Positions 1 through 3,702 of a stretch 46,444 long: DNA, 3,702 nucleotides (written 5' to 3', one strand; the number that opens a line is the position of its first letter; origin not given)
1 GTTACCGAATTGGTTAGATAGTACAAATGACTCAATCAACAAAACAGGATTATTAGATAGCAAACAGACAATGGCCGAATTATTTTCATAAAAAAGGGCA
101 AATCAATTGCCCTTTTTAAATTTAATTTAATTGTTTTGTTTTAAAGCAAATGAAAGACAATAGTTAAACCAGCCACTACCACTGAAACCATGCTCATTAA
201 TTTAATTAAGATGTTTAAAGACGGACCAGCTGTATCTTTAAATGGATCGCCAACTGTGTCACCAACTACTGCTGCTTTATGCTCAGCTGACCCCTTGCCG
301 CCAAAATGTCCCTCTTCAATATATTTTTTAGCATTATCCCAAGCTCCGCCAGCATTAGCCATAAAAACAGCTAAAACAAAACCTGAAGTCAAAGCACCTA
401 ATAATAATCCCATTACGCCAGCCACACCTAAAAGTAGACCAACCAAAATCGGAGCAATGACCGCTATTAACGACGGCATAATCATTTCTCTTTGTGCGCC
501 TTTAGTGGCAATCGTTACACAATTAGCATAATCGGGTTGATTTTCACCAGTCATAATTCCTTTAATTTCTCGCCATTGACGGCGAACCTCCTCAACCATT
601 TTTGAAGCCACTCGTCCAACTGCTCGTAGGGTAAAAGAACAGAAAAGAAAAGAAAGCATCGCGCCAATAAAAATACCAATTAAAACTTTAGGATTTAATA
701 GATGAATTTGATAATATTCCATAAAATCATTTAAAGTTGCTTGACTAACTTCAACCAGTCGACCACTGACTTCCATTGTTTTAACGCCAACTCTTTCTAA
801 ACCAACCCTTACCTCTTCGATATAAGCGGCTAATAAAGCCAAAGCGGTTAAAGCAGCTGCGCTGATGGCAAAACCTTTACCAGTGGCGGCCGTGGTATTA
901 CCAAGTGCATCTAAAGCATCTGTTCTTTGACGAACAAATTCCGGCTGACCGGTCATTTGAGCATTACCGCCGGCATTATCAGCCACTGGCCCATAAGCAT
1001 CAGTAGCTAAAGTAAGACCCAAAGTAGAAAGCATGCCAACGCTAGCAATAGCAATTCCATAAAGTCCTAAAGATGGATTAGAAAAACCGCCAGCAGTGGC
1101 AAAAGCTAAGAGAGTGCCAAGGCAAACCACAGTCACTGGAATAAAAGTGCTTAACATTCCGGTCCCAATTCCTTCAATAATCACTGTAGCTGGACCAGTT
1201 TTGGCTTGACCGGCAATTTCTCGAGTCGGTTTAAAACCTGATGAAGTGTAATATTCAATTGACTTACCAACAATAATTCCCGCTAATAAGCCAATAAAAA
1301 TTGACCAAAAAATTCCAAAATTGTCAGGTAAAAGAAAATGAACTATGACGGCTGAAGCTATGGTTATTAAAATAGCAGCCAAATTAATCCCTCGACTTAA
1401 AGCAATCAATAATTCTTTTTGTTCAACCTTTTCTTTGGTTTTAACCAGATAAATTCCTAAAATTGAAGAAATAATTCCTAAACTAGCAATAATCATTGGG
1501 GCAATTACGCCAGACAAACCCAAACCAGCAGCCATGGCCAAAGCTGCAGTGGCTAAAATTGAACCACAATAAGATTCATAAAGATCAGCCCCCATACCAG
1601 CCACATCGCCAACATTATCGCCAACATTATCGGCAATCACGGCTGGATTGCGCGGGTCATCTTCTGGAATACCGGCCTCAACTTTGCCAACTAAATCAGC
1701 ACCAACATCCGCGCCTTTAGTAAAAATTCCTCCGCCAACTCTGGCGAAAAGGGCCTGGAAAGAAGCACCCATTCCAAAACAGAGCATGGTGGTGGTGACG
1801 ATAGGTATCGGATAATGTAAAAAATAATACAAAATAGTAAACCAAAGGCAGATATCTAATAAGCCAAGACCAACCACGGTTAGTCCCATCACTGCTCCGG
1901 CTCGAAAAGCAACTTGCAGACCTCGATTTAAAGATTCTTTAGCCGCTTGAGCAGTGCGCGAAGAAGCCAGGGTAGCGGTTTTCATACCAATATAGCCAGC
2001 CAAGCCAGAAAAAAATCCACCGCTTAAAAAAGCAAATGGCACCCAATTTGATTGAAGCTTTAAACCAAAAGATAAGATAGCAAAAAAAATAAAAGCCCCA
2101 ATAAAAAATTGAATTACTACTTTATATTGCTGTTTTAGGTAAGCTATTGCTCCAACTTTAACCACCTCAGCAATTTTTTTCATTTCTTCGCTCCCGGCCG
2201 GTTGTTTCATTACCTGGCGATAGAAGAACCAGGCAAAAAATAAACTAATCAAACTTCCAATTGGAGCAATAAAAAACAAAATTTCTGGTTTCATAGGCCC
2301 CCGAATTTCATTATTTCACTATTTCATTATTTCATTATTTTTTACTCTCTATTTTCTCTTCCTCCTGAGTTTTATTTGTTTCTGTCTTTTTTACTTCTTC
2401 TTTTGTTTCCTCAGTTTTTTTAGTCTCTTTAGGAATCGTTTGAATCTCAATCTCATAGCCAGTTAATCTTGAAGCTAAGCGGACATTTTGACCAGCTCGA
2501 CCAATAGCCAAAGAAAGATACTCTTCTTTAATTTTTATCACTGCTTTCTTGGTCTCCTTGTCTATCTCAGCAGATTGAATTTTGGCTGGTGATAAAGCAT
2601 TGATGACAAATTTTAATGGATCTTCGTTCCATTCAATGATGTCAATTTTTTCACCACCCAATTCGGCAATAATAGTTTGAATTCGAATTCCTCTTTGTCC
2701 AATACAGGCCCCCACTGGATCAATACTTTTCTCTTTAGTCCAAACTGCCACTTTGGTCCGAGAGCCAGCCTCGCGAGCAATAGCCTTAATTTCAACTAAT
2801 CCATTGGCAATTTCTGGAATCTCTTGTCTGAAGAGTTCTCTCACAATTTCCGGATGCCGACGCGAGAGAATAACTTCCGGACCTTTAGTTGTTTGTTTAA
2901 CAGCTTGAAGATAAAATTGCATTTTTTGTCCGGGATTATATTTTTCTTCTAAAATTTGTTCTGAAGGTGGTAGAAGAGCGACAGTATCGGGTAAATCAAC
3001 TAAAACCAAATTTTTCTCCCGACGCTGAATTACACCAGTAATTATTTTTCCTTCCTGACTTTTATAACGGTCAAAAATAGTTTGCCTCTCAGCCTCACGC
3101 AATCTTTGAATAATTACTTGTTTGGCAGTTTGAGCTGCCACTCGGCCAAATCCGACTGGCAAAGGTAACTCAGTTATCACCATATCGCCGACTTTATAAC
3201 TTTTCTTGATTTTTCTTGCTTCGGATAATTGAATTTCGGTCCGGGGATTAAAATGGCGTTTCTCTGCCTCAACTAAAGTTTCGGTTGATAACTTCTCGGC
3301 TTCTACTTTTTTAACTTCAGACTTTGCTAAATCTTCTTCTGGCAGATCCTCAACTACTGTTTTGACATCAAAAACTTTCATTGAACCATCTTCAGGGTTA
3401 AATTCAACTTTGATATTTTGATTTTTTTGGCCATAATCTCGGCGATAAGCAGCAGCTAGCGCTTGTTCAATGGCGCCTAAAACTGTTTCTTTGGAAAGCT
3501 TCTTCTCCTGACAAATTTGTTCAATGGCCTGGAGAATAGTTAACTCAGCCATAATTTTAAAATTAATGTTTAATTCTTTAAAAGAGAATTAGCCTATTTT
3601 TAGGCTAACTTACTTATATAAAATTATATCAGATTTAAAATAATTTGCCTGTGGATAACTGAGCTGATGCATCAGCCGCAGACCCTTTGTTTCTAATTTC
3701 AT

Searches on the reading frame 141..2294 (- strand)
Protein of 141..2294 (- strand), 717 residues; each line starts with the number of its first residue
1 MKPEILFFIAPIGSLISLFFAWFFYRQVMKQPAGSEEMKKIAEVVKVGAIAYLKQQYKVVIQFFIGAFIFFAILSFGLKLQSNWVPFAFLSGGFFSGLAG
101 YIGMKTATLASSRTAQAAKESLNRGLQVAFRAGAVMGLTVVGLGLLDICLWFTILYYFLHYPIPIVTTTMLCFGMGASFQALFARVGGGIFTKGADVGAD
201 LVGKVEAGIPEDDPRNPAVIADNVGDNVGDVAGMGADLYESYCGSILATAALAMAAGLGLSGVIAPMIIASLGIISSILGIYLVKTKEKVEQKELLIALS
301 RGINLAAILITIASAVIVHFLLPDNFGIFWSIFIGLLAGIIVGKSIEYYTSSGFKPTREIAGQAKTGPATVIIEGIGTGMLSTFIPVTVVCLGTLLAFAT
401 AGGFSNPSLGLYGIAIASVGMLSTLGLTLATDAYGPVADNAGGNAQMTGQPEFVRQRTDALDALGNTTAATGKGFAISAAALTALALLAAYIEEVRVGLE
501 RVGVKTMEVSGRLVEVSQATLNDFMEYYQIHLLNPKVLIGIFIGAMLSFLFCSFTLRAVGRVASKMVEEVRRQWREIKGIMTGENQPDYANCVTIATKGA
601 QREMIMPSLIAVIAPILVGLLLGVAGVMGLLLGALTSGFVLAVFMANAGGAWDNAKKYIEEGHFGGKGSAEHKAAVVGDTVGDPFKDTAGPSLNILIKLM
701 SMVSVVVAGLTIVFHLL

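Call 74: search_protein_families(library=pfam, proteins=[window:141-2294:-], max_evalue=0.00001)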
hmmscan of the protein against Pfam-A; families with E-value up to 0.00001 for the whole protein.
window:141-2294:- (717 aa): 1 family
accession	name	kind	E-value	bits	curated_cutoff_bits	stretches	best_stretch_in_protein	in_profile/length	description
PF03030.21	H_PPase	-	2.2e-263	876.1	29.7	1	15-707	1-645/645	Inorganic H+ pyrophosphatase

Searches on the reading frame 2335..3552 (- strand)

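Call 74: search_protein_families(library=pfam, proteins=[window:2335-3552:-], max_evalue=0.00001)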
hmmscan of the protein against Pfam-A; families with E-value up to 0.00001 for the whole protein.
window:2335-3552:- (405 aa): 3 families
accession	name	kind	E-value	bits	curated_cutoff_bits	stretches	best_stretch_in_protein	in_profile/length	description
PF08529.16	NusA_N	-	4.4e-36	124.2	23.8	1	6-157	2-119/119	NusA N-terminal domain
PF13184.12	KH_5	-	1.9e-27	95.6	27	1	262-329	1-68/69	NusA-like KH domain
PF23095.1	KH_NusA_C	-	1.8e-07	31.5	34.2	1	337-371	1-35/59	Transcription termination/antitermination protein NusA, KH domain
